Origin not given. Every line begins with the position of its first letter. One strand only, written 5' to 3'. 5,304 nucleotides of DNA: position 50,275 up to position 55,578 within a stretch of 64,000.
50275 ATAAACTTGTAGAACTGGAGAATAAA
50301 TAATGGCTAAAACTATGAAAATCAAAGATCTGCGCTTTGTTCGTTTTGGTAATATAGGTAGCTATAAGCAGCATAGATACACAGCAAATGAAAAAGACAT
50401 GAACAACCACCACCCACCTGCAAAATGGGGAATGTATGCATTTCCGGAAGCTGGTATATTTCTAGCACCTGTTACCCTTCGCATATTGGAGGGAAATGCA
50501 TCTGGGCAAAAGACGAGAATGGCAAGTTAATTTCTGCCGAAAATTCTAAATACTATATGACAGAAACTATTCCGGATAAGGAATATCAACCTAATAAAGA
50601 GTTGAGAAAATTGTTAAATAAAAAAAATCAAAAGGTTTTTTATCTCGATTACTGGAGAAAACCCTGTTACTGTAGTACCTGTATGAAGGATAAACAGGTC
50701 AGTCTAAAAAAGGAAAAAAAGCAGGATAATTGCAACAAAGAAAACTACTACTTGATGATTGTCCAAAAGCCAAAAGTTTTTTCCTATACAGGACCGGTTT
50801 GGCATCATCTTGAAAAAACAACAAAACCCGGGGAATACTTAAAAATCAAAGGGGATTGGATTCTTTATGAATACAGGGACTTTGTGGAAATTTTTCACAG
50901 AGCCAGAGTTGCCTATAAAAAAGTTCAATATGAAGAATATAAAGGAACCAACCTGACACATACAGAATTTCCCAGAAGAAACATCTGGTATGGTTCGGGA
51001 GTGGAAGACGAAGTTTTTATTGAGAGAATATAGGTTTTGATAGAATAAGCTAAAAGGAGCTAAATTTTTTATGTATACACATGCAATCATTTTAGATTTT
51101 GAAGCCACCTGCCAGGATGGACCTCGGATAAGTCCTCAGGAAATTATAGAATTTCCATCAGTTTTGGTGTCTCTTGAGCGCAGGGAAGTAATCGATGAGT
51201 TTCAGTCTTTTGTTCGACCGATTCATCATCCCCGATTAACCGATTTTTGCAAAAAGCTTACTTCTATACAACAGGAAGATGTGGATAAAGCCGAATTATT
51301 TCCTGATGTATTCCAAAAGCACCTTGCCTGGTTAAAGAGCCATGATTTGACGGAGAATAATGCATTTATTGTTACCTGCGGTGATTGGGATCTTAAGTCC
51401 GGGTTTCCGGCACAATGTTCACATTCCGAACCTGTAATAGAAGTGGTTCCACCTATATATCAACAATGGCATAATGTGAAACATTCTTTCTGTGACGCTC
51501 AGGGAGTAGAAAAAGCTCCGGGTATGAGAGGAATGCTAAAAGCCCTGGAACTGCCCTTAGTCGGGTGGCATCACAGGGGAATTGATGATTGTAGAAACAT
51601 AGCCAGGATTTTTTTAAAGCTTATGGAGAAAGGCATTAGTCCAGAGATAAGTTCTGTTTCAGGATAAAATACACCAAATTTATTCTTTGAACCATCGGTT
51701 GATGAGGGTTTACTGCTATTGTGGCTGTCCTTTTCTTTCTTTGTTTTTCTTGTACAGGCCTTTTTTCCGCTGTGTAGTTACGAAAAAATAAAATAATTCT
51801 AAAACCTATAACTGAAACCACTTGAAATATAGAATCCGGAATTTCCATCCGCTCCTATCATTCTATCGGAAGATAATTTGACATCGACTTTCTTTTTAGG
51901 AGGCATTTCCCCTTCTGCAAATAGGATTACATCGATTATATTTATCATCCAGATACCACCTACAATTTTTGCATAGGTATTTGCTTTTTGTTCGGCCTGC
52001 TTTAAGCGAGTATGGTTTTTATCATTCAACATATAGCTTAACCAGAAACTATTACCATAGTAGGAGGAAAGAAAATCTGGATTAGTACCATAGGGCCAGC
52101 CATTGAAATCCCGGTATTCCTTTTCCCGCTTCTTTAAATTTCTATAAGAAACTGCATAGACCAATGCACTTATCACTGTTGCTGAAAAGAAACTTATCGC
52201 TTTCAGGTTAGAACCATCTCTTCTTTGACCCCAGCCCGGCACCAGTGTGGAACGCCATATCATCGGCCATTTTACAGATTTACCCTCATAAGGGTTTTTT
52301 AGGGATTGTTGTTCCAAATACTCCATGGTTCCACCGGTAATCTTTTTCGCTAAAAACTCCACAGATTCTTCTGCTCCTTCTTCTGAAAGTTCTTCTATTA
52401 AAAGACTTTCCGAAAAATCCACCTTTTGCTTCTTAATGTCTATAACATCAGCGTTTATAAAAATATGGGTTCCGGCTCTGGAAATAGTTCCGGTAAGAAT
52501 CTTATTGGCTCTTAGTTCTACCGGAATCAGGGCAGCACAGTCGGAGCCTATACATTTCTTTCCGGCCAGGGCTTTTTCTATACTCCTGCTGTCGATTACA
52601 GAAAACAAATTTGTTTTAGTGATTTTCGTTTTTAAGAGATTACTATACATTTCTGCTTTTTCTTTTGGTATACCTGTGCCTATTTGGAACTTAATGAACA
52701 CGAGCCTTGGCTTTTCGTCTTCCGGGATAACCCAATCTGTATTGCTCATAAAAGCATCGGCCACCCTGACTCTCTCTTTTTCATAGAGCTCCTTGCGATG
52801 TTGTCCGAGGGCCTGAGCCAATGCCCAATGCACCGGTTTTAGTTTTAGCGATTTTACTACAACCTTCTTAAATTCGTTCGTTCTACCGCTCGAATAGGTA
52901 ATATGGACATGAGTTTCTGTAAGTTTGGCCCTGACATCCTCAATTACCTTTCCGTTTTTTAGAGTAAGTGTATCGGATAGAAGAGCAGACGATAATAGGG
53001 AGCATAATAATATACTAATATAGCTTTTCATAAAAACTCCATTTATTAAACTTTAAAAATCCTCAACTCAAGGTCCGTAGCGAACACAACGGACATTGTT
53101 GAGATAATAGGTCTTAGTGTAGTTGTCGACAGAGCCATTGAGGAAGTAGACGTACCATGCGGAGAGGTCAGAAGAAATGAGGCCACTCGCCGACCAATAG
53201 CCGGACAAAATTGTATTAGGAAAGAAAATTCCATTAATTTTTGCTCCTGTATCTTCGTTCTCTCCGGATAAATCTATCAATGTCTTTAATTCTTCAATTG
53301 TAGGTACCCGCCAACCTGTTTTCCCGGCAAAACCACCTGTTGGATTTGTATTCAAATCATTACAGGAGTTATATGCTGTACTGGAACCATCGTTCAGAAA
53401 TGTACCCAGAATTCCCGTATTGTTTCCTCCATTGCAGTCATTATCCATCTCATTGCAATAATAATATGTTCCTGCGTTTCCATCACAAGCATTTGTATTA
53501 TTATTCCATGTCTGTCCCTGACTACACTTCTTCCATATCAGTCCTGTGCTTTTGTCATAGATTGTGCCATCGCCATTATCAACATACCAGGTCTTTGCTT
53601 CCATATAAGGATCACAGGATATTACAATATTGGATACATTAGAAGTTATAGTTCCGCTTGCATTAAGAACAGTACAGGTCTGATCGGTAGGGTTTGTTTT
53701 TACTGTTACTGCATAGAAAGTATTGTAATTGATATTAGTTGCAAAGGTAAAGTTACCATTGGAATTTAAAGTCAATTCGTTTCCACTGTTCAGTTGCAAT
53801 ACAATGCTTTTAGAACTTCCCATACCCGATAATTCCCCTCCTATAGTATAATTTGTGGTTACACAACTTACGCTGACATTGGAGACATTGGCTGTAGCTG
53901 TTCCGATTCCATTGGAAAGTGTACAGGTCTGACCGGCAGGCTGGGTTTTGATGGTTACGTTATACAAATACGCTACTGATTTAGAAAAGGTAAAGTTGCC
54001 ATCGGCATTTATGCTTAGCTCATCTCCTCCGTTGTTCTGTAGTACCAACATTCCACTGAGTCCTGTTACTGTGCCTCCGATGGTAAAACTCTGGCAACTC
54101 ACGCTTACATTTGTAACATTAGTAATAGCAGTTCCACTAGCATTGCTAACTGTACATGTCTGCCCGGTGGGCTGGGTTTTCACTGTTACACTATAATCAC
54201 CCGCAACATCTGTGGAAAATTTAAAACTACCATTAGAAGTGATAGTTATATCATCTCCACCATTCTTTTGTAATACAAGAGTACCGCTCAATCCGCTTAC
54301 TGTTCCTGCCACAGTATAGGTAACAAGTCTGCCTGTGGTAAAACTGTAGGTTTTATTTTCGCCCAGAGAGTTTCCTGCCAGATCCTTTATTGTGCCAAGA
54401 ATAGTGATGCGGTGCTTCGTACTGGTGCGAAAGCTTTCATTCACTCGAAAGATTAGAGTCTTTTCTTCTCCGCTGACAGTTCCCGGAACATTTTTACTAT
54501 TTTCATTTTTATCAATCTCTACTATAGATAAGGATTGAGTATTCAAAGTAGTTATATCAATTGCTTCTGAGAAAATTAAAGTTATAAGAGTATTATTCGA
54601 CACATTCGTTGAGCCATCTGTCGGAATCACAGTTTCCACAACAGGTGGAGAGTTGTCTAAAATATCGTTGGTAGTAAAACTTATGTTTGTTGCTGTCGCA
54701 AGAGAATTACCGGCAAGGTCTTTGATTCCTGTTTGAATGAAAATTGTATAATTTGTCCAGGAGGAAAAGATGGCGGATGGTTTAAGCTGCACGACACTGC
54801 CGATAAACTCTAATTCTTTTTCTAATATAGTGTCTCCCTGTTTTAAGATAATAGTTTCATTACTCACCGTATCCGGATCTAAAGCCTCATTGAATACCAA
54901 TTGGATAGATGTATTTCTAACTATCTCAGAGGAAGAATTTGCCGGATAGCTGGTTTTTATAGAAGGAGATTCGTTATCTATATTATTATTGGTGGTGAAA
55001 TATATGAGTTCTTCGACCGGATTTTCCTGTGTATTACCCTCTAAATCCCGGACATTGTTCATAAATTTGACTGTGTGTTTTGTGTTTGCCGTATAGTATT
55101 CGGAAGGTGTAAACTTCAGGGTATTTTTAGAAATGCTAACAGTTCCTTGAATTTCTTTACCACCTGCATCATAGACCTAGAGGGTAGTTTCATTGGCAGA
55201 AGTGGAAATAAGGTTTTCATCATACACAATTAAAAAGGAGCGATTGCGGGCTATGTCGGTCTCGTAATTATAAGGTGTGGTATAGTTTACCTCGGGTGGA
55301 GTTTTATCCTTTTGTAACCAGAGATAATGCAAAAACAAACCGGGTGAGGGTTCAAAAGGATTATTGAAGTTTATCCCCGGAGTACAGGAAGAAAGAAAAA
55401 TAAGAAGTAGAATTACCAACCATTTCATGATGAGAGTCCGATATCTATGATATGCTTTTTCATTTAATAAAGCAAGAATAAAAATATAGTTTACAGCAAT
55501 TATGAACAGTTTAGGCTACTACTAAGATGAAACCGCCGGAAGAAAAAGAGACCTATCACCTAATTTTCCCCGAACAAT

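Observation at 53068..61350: Three repeats of a divergent two-gene module: Ig-like/DUF1566 lipoprotein (minus) facing a membrane Uma2-like protein (plus), with two of three lipoprotein genes destroyed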

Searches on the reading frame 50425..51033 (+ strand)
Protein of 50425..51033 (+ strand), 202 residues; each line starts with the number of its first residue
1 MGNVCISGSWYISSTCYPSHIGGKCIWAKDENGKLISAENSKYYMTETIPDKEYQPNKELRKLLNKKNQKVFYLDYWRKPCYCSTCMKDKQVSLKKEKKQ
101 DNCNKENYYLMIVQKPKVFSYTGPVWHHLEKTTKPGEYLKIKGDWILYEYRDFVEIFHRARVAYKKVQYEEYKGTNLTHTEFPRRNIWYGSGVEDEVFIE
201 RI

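Call 55: search_protein_families(library=padloc, proteins=[window:50425-51033:+], max_evalue=0.001)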
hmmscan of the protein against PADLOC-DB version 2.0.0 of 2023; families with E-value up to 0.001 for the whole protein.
window:50425-51033:+ (202 aa): 1 family
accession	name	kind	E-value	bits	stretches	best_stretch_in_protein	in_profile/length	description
PDLC00869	E2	-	0.00044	18.1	0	44-79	100-135/158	E2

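Call 56: search_protein_families(library=ncbifam, proteins=[window:50425-51033:+], max_evalue=0.001)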
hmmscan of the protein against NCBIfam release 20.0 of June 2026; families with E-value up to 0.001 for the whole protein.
window:50425-51033:+ (202 aa): 0 families

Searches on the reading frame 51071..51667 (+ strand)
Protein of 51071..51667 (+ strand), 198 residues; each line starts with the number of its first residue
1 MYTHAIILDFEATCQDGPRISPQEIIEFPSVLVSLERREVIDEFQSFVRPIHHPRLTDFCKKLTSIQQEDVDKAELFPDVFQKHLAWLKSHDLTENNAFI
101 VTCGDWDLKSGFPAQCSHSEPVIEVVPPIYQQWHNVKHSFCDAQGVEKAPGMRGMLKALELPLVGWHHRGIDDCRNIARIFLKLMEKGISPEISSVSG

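Call 55: search_protein_families(library=padloc, proteins=[window:51071-51667:+], max_evalue=0.001)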
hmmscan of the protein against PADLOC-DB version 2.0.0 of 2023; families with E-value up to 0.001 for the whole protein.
window:51071-51667:+ (198 aa): 1 family
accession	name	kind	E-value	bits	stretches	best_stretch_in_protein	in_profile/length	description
PDLC01247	DEDDh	-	1.1e-07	30.6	1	6-181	1-138/139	"CAS-I,CAS-II,CAS-III,CAS-IV,CAS-V,CAS-VI; associated"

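Call 56: search_protein_families(library=ncbifam, proteins=[window:51071-51667:+], max_evalue=0.001)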
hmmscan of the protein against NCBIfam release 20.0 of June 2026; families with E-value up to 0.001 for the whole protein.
window:51071-51667:+ (198 aa): 8 families
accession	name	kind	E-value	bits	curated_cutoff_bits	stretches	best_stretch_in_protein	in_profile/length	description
NF005838.0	PRK07748.1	equivalog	7.8e-20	71.3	169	1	5-186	6-178/207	3'-5' exonuclease KapD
NF005226.0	PRK06722.1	equivalog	4e-11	42.6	290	1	3-185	5-178/281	exonuclease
TIGR01405.1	polC_Gram_pos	equivalog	2.6e-07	28.7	1043.45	1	6-97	192-276/1211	DNA polymerase III subunit alpha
NF005981.0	PRK08074.1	equivalog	3.1e-07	28.8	789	1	5-89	5-83/931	ATP-dependent DNA helicase DinG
NF001688.0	PRK00448.1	equivalog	4.3e-07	27.9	873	1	6-98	426-511/1445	PolC-type DNA polymerase III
TIGR01407.1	dinG_rel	hypoth_equivalog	1.9e-06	26.5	547.7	1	7-86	4-76/889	putative DnaQ family exonuclease/DinG family helicase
NF006316.0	PRK08517.1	equivalog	4.3e-05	23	247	1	7-89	74-148/270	3'-5' exonuclease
NF005289.0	PRK06807.1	equivalog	0.00021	20.6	335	0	6-98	11-96/313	3'-5' exonuclease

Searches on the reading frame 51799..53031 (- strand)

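Call 3: search_protein_families(library=pfam, proteins=[window:51799-53031:-], max_evalue=0.01)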
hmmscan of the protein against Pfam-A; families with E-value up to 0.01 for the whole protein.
window:51799-53031:- (410 aa): 2 families
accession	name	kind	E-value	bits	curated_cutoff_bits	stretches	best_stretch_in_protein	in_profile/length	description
PF18935.5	DUF5683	-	3e-05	24.5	26.7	1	258-372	9-113/151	Family of unknown function (DUF5683)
PF17680.6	FlgO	-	0.0026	18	22.6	1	172-204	85-117/130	FlgO protein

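Call 56: search_protein_families(library=ncbifam, proteins=[window:51799-53031:-], max_evalue=0.001)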
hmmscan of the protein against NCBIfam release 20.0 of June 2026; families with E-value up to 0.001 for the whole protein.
window:51799-53031:- (410 aa): 4 families
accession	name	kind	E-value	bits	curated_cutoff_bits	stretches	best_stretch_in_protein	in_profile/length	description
NF047756.1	LIC11435_fam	equivalog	8.3e-11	41.3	380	1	245-376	181-315/360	LIC11435 family protein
NF047433.1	Lepto_7_Nterm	domain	1.1e-06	28.3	43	1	7-60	3-56/63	LA_0442/LA_0875 N-terminal domain-containing protein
NF047503.1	LB_137_fam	subfamily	3.1e-06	26.7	200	0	215-311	152-244/288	LB_137 family protein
NF047525.1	LIMLP_04285_fam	equivalog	7.4e-06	26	100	1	2-73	4-76/136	LIMLP_04285 family protein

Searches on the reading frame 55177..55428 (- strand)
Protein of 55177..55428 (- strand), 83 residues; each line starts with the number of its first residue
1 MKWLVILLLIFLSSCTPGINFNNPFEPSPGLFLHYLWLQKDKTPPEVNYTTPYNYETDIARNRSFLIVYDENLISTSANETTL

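Call 3: search_protein_families(library=pfam, proteins=[window:55177-55428:-], max_evalue=0.01)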
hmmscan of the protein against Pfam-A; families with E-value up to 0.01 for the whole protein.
window:55177-55428:- (83 aa): 1 family
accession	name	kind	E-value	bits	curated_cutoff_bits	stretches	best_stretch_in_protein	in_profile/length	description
PF13205.12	Big_5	-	0.0018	19.4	23.6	1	41-81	1-41/105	Bacterial Ig-like domain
